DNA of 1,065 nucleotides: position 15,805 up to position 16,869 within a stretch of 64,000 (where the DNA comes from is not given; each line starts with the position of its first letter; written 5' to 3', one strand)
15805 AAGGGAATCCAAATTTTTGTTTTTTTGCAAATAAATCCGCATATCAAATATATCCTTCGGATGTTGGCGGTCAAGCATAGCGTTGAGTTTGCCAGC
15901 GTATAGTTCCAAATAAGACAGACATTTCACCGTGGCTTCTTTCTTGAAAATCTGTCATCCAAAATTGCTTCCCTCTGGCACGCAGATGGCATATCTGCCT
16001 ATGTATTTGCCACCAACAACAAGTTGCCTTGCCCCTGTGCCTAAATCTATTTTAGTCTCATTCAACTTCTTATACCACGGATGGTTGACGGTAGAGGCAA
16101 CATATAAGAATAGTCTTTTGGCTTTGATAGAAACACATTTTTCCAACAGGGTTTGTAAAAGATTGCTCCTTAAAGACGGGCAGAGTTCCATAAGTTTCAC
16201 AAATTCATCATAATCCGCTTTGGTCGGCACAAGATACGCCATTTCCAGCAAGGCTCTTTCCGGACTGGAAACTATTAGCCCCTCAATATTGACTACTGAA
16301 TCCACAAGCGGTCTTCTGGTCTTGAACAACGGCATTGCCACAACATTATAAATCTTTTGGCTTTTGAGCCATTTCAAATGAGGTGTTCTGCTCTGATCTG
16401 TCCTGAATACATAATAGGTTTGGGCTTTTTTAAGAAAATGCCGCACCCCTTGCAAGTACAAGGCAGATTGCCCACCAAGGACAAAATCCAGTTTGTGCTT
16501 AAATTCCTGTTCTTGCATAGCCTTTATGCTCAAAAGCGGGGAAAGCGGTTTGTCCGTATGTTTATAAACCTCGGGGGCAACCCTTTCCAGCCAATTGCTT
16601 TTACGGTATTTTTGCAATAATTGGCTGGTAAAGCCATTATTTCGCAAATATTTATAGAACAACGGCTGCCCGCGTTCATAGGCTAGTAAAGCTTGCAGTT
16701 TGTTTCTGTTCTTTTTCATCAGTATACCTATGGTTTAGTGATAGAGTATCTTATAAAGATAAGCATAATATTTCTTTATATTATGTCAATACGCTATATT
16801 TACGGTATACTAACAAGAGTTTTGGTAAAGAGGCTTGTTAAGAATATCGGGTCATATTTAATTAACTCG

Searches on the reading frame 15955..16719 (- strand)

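Call 83: search_protein_families(library=pfam, proteins=[window:15955-16719:-], max_evalue=0.001)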
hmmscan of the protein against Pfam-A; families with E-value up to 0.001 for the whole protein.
window:15955-16719:- (254 aa): 2 families
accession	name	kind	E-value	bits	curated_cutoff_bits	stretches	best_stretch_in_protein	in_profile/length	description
PF11459.13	AbiEi_3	-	2.2e-34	118.8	26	1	109-248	11-157/157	Transcriptional regulator, AbiEi antitoxin, Type IV TA system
PF17194.10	AbiEi_3_N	-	2e-15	57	26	1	5-97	2-92/93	Transcriptional regulator, AbiEi antitoxin N-terminal domain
